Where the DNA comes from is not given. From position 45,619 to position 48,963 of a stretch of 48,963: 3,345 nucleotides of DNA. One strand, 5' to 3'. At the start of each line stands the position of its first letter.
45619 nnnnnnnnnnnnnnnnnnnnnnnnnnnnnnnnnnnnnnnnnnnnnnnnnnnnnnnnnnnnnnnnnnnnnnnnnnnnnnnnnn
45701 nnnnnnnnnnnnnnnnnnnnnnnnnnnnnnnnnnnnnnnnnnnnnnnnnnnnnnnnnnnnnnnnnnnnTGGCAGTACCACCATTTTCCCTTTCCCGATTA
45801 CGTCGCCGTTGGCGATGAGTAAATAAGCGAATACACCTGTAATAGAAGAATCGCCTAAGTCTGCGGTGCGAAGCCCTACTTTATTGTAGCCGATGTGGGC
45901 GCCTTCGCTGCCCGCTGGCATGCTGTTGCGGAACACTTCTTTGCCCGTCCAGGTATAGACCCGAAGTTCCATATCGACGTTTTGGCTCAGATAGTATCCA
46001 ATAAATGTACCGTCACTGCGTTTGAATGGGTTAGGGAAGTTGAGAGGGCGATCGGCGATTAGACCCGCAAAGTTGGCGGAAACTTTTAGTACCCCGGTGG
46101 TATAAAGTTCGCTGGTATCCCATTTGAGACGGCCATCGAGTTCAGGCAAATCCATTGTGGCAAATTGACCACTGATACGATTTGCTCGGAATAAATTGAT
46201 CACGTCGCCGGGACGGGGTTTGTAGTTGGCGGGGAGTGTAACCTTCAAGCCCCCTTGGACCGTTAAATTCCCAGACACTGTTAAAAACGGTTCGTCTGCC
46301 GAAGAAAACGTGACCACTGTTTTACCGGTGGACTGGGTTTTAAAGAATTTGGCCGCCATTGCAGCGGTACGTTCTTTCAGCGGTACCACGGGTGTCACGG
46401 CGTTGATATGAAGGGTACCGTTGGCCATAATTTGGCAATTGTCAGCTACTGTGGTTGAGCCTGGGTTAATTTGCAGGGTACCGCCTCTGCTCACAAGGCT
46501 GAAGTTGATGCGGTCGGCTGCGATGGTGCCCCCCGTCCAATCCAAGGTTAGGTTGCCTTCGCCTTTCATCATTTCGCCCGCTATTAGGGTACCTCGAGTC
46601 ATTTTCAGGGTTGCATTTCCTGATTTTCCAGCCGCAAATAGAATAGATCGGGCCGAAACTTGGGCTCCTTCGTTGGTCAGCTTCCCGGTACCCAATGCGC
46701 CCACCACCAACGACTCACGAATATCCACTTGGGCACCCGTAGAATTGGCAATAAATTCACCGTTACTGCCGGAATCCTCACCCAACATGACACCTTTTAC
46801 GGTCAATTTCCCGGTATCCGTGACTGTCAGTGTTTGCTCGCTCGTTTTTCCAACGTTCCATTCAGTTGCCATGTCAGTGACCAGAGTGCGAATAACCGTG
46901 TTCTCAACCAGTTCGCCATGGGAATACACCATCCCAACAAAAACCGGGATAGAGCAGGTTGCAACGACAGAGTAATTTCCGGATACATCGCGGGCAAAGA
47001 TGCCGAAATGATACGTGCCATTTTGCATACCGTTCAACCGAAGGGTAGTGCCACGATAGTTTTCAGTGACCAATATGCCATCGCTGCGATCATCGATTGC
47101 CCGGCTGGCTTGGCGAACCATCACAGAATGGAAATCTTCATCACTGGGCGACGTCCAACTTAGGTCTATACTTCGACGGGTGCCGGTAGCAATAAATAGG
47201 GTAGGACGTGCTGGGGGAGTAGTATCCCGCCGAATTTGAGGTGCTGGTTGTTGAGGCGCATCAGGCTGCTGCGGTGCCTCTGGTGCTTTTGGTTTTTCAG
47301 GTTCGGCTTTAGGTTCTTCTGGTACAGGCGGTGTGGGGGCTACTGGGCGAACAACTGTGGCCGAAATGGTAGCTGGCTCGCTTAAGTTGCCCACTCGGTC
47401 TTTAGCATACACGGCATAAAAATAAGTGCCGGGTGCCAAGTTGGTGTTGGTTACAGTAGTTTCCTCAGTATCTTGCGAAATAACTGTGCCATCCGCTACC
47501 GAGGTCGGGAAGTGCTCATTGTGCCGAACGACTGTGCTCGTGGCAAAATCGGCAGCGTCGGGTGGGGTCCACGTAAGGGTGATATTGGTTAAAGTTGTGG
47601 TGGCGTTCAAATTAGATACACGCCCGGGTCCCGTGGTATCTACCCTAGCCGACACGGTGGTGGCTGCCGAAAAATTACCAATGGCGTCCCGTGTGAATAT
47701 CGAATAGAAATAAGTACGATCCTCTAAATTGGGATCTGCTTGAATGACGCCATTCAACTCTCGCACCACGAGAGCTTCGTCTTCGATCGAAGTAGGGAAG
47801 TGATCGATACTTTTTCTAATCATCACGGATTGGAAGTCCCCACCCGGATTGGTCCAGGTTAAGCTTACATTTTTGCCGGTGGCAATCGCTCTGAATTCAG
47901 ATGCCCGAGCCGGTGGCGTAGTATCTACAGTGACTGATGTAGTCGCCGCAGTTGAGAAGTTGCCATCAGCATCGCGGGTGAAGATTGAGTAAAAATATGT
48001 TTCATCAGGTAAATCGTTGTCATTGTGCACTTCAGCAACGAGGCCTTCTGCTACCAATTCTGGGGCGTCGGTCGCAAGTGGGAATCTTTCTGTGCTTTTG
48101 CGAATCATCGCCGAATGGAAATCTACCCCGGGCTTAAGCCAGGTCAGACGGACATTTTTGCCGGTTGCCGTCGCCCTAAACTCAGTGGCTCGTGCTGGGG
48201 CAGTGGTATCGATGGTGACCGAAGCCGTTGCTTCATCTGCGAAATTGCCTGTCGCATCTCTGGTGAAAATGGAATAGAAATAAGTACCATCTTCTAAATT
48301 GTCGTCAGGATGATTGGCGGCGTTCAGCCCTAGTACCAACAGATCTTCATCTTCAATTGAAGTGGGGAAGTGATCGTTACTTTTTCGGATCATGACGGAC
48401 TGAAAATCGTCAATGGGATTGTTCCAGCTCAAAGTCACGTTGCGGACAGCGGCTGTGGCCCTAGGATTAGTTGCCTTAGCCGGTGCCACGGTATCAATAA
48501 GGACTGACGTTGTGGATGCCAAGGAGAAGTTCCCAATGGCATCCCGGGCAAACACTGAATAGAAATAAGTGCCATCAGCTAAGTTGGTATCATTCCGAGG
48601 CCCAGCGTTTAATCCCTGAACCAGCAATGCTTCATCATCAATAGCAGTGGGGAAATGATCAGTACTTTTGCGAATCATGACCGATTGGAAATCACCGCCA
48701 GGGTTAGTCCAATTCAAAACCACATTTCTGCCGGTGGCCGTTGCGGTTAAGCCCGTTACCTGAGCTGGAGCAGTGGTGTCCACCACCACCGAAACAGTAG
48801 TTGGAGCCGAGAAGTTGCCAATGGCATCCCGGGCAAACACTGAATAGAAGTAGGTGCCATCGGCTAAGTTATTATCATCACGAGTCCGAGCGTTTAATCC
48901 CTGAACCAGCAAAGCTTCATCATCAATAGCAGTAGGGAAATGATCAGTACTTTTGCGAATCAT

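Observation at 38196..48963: Same-strand envelope locus: FN3-array giant protein with T9SS-type C-terminal domain -> PorV/PorQ-like barrel -> TolC-MacA-MacB -> long GT9 -> PAP2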

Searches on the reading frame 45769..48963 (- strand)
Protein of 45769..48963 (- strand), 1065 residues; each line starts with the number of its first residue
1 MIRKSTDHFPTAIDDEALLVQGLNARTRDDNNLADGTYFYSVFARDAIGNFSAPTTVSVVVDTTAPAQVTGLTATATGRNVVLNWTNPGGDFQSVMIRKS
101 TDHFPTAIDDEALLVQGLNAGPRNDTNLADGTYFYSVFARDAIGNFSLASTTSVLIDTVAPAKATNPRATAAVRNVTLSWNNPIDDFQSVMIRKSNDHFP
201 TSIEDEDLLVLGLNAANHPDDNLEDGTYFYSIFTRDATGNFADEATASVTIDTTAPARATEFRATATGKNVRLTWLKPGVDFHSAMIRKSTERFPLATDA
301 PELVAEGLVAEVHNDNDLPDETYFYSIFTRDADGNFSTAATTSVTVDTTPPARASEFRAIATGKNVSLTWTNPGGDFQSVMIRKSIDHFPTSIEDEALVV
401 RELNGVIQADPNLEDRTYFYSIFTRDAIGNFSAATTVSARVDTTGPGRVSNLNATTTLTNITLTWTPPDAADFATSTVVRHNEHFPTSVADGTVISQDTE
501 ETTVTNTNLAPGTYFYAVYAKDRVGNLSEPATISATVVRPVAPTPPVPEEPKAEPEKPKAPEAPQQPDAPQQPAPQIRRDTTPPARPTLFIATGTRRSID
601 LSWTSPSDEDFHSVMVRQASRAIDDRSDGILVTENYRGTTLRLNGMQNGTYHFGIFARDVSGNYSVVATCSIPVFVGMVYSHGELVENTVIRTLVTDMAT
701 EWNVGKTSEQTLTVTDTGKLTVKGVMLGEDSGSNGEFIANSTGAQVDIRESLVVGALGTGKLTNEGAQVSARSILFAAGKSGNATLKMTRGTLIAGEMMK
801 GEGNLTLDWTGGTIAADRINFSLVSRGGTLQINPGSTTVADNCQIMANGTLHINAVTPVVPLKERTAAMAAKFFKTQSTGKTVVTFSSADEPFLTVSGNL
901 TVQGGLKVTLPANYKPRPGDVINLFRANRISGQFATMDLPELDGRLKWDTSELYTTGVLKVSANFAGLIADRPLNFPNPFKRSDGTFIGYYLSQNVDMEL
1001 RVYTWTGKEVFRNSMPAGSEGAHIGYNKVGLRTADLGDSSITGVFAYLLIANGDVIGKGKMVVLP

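Call 5: search_protein_families(library=pfam, proteins=[window:45769-48963:-], max_evalue=0.01)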
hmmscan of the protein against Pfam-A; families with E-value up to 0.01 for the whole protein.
window:45769-48963:- (1065 aa): 9 families
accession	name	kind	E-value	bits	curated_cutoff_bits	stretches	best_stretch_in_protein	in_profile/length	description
PF19077.6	Big_13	-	5.7e-21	75.4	27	2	218-253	67-102/102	Bacterial Ig-like domain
PF16389.11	DUF4998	-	2.6e-13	50.4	29.1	0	591-682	28-116/199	Domain of unknown function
PF00041.27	fn3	-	1.9e-12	47.6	25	1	449-532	3-82/84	Fibronectin type III domain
PF13585.12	CHU_C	-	1.4e-07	31.9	27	0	24-42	52-70/86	CHU_C Type IX secretion signal domain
PF24421.1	Ig_J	-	3.4e-06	27.5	29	0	484-538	50-102/104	Tip attachment protein J, Ig-like domain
PF07495.19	Y_Y_Y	-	0.00017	21.9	26.6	0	497-534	23-61/65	Y_Y_Y domain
PF16323.11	DUF4959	-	0.0011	19.7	32.9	0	441-478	14-51/106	Domain of unknown function (DUF4959)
PF17936.7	Big_6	-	0.0015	19.2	27.6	0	41-59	63-81/83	Bacterial Ig domain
PF13754.12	Big_3_4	-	0.0035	17.7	27.3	0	647-689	32-74/106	Domain of unknown function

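Call 6: search_protein_families(library=ncbifam, proteins=[window:45769-48963:-], max_evalue=0.01)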
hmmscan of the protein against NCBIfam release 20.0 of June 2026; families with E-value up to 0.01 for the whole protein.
window:45769-48963:- (1065 aa): 6 families
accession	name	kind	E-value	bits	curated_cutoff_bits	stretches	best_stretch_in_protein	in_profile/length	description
NF045522.1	MXAN_2561_fam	equivalog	2.4e-08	33.8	150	1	567-666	152-249/304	MXAN_2561 family MXYO-CTERM-anchored protein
TIGR04183.1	Por_Secre_tail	domain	7.7e-06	25.8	23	0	976-1020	2-42/72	T9SS type A sorting domain-containing protein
TIGR00868.1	hCaCC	subfamily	1.1e-05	23.5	900.85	0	328-386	731-791/863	calcium-activated chloride channel protein 1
NF047446.1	barrel_OmpL47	domain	0.0007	20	40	0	509-537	40-68/68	OmpL47-type beta-barrel domain-containing protein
TIGR04393.1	rpt_T5SS_PEPC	repeat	0.0012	18.8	23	1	725-770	2-48/49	T5SS/PEP-CTERM-associated repeat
NF052323.1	T9SSA_dep_M6i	equivalog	0.0092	13.9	600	0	968-1017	953-1000/1043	T9SS-dependent M6-like inactivated metalloprotease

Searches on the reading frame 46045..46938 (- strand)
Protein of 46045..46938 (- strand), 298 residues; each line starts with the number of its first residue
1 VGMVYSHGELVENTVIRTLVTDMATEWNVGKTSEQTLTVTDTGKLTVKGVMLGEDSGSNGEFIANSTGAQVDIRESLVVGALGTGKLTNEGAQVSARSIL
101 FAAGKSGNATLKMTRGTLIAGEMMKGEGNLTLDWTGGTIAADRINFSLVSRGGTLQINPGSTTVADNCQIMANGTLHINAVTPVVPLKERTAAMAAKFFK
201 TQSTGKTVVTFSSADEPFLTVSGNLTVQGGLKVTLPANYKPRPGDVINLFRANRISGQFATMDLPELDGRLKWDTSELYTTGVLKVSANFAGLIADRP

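Call 18: search_protein_families(library=pfam, proteins=[window:46045-46938:-], max_evalue=10)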
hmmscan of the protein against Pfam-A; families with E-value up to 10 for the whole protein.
seq(298 aa): 2 families
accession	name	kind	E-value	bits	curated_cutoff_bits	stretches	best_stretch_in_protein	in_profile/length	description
PF04264.18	YceI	-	0.041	14.7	23.7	1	173-241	44-112/150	YceI-like domain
PF15780.11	ASH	-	0.12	13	27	1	28-78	20-69/98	Abnormal spindle-like microcephaly-assoc'd, ASPM-SPD-2-Hydin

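Call 19: search_protein_families(library=ncbifam, proteins=[window:46045-46938:-], max_evalue=10)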
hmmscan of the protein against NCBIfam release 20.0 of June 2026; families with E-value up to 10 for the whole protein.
seq(298 aa): 1 family
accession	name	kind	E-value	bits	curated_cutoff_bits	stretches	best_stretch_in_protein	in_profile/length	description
TIGR04393.1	rpt_T5SS_PEPC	repeat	0.00023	21.1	23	1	50-95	2-48/49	T5SS/PEP-CTERM-associated repeat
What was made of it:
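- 46051..46896 (-): Large surface protein, region between the FN3 array and the CTD. It is probably a beta-helix. TIGR04393 T5SS/PEP-CTERM-associated repeat at 21.1 bits, below the cutoff of 23 (call 19).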
